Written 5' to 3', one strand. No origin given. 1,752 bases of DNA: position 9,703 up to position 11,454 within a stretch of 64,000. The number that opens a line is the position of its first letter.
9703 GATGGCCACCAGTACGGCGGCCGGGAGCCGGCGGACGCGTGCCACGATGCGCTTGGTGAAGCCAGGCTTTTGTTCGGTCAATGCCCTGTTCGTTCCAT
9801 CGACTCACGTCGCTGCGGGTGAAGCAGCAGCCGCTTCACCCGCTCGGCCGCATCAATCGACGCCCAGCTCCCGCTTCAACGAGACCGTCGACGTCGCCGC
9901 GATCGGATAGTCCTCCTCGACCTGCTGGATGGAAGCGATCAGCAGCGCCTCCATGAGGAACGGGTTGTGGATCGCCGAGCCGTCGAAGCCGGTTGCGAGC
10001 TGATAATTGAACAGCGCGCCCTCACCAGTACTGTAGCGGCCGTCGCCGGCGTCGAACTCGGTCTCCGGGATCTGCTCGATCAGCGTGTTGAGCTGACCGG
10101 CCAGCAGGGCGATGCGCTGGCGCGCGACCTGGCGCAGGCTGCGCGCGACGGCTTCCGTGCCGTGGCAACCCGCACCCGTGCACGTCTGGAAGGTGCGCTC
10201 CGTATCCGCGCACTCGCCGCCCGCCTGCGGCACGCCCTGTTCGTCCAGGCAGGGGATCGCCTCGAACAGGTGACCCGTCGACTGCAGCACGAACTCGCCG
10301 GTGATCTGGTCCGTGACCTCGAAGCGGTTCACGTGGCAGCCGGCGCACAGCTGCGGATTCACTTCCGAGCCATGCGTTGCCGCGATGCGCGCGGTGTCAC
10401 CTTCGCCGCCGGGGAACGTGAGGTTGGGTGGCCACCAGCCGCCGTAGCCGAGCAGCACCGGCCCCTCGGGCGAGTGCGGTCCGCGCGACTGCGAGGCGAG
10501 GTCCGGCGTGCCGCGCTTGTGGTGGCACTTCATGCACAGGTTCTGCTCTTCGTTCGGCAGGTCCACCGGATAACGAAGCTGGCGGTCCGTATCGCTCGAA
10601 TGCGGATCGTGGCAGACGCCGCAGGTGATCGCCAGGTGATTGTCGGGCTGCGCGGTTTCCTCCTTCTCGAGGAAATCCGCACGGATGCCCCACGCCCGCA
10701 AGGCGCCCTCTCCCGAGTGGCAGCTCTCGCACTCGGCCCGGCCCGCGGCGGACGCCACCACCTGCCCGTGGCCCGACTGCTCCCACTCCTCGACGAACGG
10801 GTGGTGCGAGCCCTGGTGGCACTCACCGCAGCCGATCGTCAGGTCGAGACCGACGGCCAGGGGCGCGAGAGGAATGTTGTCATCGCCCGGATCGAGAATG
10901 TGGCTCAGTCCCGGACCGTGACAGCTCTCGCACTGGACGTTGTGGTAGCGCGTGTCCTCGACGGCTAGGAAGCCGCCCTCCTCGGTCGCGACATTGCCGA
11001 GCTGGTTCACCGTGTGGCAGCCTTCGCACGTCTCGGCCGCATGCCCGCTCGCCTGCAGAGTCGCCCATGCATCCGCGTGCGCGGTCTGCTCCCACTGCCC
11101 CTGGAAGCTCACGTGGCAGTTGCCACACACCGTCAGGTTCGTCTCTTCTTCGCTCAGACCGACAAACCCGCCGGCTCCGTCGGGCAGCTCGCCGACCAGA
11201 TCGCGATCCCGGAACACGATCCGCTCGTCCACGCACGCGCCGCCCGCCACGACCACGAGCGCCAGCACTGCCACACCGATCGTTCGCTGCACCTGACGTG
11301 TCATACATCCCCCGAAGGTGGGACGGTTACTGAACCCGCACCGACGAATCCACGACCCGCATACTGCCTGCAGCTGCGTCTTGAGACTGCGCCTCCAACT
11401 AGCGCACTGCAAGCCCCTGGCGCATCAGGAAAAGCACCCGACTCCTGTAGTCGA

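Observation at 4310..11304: Six-gene porin plus multihaem-cytochrome operon (46 haem motifs): candidate outer-membrane electron conduit of a non-canonical type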

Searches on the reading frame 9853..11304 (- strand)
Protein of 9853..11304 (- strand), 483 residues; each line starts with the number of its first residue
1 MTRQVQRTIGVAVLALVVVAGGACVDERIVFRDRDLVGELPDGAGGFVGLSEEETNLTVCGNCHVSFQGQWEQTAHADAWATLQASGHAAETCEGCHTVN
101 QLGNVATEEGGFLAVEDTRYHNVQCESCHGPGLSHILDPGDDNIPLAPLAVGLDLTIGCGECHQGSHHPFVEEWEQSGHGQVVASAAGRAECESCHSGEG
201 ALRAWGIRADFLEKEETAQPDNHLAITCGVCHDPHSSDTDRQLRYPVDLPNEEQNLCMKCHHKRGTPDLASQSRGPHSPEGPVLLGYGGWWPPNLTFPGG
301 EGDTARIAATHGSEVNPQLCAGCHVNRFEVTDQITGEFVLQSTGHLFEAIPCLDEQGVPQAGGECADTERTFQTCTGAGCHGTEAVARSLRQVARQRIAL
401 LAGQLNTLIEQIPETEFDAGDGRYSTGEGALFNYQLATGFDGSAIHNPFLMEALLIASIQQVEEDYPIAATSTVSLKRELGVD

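Call 4: search_protein_families(library=pfam, proteins=[window:9853-11304:-], max_evalue=0.1)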
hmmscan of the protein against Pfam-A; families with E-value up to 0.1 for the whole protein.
window:9853-11304:- (483 aa): 5 families
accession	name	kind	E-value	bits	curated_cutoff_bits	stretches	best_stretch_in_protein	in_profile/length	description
PF14522.11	Cytochrome_C7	-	9e-08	32.3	24.8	3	157-201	14-53/67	Cytochrome c7 and related cytochrome c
PF22113.1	Mtrc-MtrF_II-IV_dom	-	1.7e-06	28.1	30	2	55-134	79-168/176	Outer membrane cytochrome MtrC/MtrF-like, domains II/IV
PF13435.11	Cytochrome_C554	-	2.2e-06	28.9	20.8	1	59-130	1-84/84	Cytochrome c554 and c-prime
PF09699.15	Paired_CXXCH_1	-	1.1e-05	25.5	20.6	1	228-263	9-38/41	Doubled CXXCH motif (Paired_CXXCH_1)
PF14537.11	Cytochrom_c3_2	-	2e-05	25.4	25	1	157-262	7-79/79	Cytochrome c3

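Call 5: search_protein_families(library=ncbifam, proteins=[window:9853-11304:-], max_evalue=0.1)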
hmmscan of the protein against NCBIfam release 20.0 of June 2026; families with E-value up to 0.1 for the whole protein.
window:9853-11304:- (483 aa): 6 families
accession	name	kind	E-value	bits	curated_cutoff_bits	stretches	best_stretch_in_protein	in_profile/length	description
NF041198.1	UshA_like_PCGU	equivalog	2.7e-17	62.5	275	1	58-164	409-509/519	UshA-like (seleno)protein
TIGR03508.1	decahem_SO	subfamily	2e-09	37.3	192.2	1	90-267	2-180/258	DmsE family decaheme c-type cytochrome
NF041028.1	decahem_GSU2203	exception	3.3e-06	26.5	325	1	89-267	35-213/317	GSU2203 family decaheme c-type cytochrome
TIGR01905.1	paired_CXXCH_1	subfamily_domain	1e-05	25.3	25.2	1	228-263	9-38/41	doubled CXXCH domain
NF040886.1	cyt_C_like_Sec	equivalog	0.0078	14.8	250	1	59-136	47-118/423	multiheme c-type cytochrome (seleno)protein ExtKL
NF011606.0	PRK15032.1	equivalog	0.048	12.8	455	0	158-197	47-82/390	pentaheme c-type cytochrome TorC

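Call 12: search_solved_structures(query=window:9853-11304:-, max_evalue=1)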
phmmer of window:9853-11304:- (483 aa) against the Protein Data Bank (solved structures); distinct sequences matched with E-value up to 1: 3.
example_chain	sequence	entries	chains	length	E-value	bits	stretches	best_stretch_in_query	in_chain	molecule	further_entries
6i5b_A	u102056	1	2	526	1.1e-09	40.8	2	90-164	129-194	Uncharacterized protein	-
6qvm_A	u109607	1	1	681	5.1e-08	35.3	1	116-289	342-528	Multiheme cytochrome cf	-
1bvb_A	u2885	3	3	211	0.39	12.6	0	59-134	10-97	CYTOCHROME C-554 | CYTOCHROME C554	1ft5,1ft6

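Call 40: search_solved_structures(query=A2, max_evalue=0.1, show_alignments=2)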
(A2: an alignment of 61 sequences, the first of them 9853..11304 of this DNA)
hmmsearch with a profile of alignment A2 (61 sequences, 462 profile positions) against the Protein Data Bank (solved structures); distinct sequences matched with E-value up to 0.1: 10.
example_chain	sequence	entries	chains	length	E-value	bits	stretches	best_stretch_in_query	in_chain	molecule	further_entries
6qvm_A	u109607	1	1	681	1.6e-19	73.3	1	82-443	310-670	Multiheme cytochrome cf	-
6i5b_A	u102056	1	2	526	5.8e-15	58.3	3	55-92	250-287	Uncharacterized protein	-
8rv0_Y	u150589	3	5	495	2.6e-07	33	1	206-267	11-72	Octaheme cytochrome c nitrite reductase | Octaheme nitrite c cytochrome c reductase | Octaheme nitrite reductase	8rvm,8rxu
1bvb_A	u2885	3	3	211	5e-06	28.8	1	51-128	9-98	CYTOCHROME C-554 | CYTOCHROME C554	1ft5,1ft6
6r2q_A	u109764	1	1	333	1e-05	27.8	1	78-261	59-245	Cystathionine beta-synthase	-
1fgj_A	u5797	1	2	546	5.4e-05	25.4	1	146-321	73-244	HYDROXYLAMINE OXIDOREDUCTASE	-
6m0p_A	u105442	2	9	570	0.00013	24.1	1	146-321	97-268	Aerobic hydroxylamine oxidoreductase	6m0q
4fas_A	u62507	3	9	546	0.00018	23.7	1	146-321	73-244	Hydroxylamine oxidoreductase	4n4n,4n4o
9yuq_N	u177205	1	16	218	0.0016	20.6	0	211-255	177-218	Putative multiheme cytochrome c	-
1oah_A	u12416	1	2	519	0.036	16.1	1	198-452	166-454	CYTOCHROME C NITRITE REDUCTASE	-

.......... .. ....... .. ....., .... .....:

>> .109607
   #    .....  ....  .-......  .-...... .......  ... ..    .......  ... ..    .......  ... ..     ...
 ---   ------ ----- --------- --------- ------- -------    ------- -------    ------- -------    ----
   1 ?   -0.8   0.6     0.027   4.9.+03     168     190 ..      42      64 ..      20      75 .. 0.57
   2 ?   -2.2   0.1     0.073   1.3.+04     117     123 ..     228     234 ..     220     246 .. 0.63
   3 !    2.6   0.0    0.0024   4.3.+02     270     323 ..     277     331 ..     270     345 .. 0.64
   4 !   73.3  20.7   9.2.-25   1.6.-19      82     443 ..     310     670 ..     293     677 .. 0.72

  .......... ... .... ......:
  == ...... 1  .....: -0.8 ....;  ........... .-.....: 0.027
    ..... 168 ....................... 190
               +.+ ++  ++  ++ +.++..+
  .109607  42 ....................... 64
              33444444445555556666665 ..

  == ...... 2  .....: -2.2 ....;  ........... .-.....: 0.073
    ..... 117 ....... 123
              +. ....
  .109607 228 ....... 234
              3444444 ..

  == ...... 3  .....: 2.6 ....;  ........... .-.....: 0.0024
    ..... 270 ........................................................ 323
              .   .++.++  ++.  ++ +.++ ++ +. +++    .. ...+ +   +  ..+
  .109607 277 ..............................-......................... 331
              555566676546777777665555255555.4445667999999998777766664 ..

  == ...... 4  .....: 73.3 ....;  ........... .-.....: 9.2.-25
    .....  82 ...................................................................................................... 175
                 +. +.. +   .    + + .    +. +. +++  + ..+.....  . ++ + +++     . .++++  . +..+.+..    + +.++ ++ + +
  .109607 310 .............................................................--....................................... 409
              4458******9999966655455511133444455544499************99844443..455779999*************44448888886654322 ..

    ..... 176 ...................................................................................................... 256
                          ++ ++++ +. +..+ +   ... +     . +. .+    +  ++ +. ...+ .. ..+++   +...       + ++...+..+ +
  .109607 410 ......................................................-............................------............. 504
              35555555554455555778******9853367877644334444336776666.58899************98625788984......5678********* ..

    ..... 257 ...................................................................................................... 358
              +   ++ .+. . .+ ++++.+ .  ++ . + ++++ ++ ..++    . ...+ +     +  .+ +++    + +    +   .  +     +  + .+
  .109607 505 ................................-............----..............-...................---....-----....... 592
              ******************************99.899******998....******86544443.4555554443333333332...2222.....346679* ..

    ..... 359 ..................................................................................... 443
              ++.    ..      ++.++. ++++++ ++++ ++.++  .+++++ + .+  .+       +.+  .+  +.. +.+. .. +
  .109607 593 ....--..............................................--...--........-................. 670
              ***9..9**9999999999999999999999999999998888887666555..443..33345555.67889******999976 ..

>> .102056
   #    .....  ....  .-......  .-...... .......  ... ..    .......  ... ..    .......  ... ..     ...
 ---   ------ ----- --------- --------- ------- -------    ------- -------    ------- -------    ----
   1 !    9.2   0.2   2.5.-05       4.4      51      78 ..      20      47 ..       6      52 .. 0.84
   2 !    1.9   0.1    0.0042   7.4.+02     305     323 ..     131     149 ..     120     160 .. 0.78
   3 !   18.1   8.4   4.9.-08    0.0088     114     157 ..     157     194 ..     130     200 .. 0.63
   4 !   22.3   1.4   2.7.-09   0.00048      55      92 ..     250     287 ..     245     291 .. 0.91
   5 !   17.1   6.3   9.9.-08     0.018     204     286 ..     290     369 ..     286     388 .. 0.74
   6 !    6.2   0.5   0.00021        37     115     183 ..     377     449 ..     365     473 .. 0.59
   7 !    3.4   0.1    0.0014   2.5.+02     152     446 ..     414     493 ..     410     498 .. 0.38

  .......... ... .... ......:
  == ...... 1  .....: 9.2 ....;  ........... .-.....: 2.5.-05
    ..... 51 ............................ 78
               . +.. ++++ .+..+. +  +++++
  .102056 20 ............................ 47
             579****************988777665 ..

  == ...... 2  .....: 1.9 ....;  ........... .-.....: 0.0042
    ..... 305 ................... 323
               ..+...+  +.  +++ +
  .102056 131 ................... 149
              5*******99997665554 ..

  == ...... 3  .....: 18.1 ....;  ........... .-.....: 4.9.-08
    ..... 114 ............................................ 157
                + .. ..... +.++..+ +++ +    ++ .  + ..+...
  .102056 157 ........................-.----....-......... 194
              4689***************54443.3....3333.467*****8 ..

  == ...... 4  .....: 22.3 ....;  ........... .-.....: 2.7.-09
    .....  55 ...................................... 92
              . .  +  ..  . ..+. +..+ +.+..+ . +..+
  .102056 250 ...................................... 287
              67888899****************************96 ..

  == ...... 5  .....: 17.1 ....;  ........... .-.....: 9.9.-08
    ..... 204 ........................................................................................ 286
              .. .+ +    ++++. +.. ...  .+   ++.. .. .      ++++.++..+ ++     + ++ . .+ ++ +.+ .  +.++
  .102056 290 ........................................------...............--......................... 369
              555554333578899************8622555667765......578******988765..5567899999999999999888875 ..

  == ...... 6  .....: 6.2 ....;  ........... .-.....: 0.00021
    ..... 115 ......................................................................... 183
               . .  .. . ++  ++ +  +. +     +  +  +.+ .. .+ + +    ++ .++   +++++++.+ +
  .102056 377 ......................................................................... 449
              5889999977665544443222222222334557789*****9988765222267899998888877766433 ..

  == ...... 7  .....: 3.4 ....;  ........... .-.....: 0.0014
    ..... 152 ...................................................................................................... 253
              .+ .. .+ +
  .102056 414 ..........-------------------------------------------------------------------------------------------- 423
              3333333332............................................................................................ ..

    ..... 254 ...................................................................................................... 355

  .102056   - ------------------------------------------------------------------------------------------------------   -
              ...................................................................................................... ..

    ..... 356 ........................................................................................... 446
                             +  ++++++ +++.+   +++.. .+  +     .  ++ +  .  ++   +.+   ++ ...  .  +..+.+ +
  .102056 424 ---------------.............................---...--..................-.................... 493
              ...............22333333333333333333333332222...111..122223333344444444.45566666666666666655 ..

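Call 58: list_cluster_members(proteins=[P0001, window:9853-11304:-, window:5175-6686:-])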
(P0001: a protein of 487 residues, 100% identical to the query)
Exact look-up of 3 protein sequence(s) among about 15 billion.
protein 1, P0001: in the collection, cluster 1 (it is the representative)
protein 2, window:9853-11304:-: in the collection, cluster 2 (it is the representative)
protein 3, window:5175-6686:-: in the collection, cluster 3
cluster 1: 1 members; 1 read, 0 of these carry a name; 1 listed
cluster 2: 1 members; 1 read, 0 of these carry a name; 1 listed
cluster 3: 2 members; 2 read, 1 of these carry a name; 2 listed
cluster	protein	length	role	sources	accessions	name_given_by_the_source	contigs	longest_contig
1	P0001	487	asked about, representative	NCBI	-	-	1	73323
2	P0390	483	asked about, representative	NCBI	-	-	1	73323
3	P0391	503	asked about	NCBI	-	-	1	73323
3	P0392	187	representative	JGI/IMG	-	hypothetical protein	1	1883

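Call 61: find_homologous_proteins(query=window:9853-11304:-, max_evalue=0.00001)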
Query window:9853-11304:- (483 aa): 3206 proteins with E <= 0.00001 among 8000 candidates; the best 120 are listed.
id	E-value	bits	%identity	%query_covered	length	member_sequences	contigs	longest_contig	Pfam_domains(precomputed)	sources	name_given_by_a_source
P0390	0.0e+0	1128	100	100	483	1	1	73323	PF09699.16,PF14537.12,PF13435.12,PF14522.12,PF22113.2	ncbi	-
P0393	5.4e-250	848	74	100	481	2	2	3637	PF09699.16,PF14537.12,PF14522.12,PF22113.2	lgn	-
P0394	8.1e-250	848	74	100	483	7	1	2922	PF14537.12,PF14522.12,PF22113.2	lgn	-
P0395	7.9e-247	838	74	100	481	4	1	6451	PF09699.16,PF14522.12,PF22113.2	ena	-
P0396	7.9e-243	825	72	99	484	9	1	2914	PF14537.12,PF14522.12,PF22113.2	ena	-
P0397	1.2e-237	808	72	98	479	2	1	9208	PF14537.12,PF14522.12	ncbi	-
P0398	1.6e-236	804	70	100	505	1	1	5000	PF09699.16,PF14522.12,PF22113.2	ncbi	-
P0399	6.0e-236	802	70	96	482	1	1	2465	PF09699.16,PF14537.12,PF13435.12,PF14522.12,PF22113.2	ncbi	-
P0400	1.6e-234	797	72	97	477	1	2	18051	PF09699.16,PF14537.12,PF13435.12,PF14522.12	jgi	jgi:predicted CXXCH cytochrome family protein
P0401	9.6e-234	795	72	97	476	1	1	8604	PF09699.16,PF14537.12,PF13435.12,PF14522.12,PF22113.2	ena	-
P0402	4.6e-232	789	72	97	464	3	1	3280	PF09699.16,PF14537.12,PF13435.12,PF14522.12,PF22113.2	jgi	jgi:predicted CXXCH cytochrome family protein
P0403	3.1e-231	787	70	100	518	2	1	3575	PF14537.12,PF13435.12,PF14522.12,PF22113.2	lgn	-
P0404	7.0e-231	785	70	99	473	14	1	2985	PF09699.16,PF14537.12,PF13435.12,PF14522.12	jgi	jgi:predicted CXXCH cytochrome family protein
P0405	9.1e-231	785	70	100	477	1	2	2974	PF14537.12,PF13435.12,PF14522.12,PF22113.2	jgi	jgi:predicted CXXCH cytochrome family protein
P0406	1.6e-230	784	69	99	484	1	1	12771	PF09699.16,PF13435.12,PF14522.12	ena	-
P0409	1.2e-226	771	70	99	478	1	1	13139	PF14537.12,PF14522.12,PF22113.2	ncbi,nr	ncbi:MAG: cytochrome c3 family protein [Gemmatimonadetes bacterium]|nr:cytochrome c3 family protein 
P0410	1.9e-225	767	67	100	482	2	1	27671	PF09699.16,PF14537.12,PF13435.12,PF14522.12,PF22113.2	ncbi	ncbi:MAG TPA: multiheme c-type cytochrome [Longimicrobiales bacterium]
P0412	4.2e-223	760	68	100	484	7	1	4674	PF09699.16,PF14537.12,PF14522.12,PF22113.2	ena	-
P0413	7.1e-221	752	67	100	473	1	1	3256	PF09699.16,PF14537.12,PF13435.12,PF14522.12,PF22113.2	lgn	-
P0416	6.6e-193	660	61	98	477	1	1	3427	PF09699.16,PF13435.12,PF14522.12,PF22113.2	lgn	-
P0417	9.7e-193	660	61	98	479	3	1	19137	PF09699.16,PF14537.12,PF13435.12,PF02085.22,PF14522.12,PF22113.2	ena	-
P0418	6.6e-192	657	60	98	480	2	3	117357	PF09699.16,PF14537.12,PF14522.12,PF22113.2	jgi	jgi:predicted CXXCH cytochrome family protein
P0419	8.5e-192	656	61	100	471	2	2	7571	PF09699.16,PF14537.12,PF14522.12,PF22113.2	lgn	-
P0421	1.4e-190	652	63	95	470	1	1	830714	PF09699.16,PF14537.12,PF14522.12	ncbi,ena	-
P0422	1.6e-188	646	60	95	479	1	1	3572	PF09699.16,PF14537.12,PF14522.12,PF22113.2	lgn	-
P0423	1.0e-187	643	59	99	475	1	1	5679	PF09699.16,PF14537.12,PF14522.12,PF22113.2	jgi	jgi:predicted CXXCH cytochrome family protein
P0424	4.6e-187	641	56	100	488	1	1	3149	PF14537.12,PF14522.12,PF22113.2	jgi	-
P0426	3.9e-186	638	59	98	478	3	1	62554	PF09699.16,PF13435.12,PF14522.12,PF22113.2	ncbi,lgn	ncbi:MAG: cytochrome c3 family protein [Longimicrobiales bacterium]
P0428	1.0e-185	636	60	99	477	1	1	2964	PF09699.16,PF13435.12,PF14522.12,PF22113.2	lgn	-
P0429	4.3e-185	634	61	95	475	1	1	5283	PF09699.16,PF14537.12,PF14522.12,PF22113.2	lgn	-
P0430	2.3e-184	632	60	99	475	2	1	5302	PF09699.16,PF14537.12,PF14522.12,PF22113.2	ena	-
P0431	3.3e-184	631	57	99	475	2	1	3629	PF09699.16,PF14537.12,PF14522.12,PF22113.2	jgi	jgi:predicted CXXCH cytochrome family protein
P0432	5.9e-184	631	57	99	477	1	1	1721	PF09699.16,PF14537.12,PF14522.12,PF22113.2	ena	-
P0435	8.6e-183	627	59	95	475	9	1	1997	PF09699.16,PF14537.12,PF13435.12,PF14522.12,PF22113.2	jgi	jgi:predicted CXXCH cytochrome family protein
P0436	1.6e-182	626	58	98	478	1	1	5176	PF09699.16,PF13435.12,PF14522.12,PF22113.2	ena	-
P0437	7.0e-182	624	57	99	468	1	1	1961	PF09699.16,PF14537.12,PF14522.12,PF22113.2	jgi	jgi:predicted CXXCH cytochrome family protein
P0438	1.8e-181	622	59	98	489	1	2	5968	PF09699.16,PF13435.12,PF14522.12,PF22113.2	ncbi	-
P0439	2.1e-181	622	59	95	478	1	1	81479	PF09699.16,PF14522.12,PF22113.2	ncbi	-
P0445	5.9e-180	617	58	98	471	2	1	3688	PF09699.16,PF14537.12,PF14522.12,PF22113.2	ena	-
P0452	1.8e-178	613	58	100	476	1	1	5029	PF09699.16,PF14537.12,PF14522.12,PF22113.2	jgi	jgi:predicted CXXCH cytochrome family protein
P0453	3.4e-178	612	58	98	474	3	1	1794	PF09699.16,PF14537.12,PF14522.12,PF22113.2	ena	-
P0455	7.3e-178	611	56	98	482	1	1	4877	PF09699.16,PF14537.12,PF14522.12,PF22113.2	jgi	jgi:predicted CXXCH cytochrome family protein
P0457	1.3e-177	610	57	100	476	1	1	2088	PF09699.16,PF14537.12,PF13435.12,PF14522.12,PF22113.2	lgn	-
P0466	6.0e-176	604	57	94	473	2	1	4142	PF09699.16,PF14537.12,PF14522.12,PF22113.2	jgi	-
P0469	1.9e-175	603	56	97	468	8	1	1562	PF09699.16,PF14537.12,PF13435.12,PF14522.12,PF22113.2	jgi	jgi:predicted CXXCH cytochrome family protein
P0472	4.3e-175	601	56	99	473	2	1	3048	PF09699.16,PF14537.12,PF14522.12,PF22113.2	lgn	-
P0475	8.9e-175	600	56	99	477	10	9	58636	PF09699.16,PF14537.12,PF13435.12,PF14522.12,PF22113.2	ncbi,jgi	jgi:predicted CXXCH cytochrome family protein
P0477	1.3e-174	600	57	94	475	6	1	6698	PF09699.16,PF14537.12,PF14522.12,PF22113.2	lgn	-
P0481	6.1e-174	598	56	99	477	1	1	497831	PF09699.16,PF14537.12,PF13435.12,PF14522.12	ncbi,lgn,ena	-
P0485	1.6e-173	596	57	94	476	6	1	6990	PF09699.16,PF14537.12,PF14522.12,PF22113.2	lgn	-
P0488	8.9e-173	594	57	97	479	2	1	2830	PF09699.16,PF14537.12,PF13435.12,PF14522.12,PF22113.2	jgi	jgi:predicted CXXCH cytochrome family protein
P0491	2.5e-172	592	58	93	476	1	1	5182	PF09699.16,PF14537.12,PF14522.12,PF22113.2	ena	-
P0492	2.7e-172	592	59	92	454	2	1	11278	PF09699.16,PF14537.12,PF13435.12,PF14522.12,PF22113.2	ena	-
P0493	3.0e-172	592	57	93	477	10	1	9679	PF09699.16,PF14537.12,PF14522.12,PF22113.2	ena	-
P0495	4.8e-172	591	55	99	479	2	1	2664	PF09699.16,PF14537.12,PF13435.12,PF14522.12,PF22113.2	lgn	-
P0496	4.9e-172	591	55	96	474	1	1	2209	PF09699.16,PF14537.12,PF14522.12,PF22113.2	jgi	jgi:predicted CXXCH cytochrome family protein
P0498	9.5e-172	590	56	95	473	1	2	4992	PF09699.16,PF13435.12,PF14522.12,PF22113.2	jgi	jgi:predicted CXXCH cytochrome family protein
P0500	1.7e-171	589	57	100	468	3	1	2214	PF09699.16,PF14537.12,PF13435.12,PF14522.12,PF22113.2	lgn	-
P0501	4.0e-171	588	56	98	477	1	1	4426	PF09699.16,PF14537.12,PF14522.12,PF22113.2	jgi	-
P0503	4.6e-171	588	58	95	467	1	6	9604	PF09699.16,PF14522.12,PF22113.2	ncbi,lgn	-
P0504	5.0e-171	588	54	99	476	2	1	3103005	PF09699.16,PF14522.12,PF22113.2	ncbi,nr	ncbi:MAG: cytochrome c3 family protein [Gemmatimonadota bacterium]|nr:cytochrome c3 family protein [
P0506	1.5e-170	586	58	94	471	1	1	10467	PF09699.16,PF14537.12,PF13435.12,PF14522.12,PF22113.2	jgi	jgi:predicted CXXCH cytochrome family protein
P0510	2.9e-170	585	55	96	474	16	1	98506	PF09699.16,PF14537.12,PF14522.12,PF22113.2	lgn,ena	-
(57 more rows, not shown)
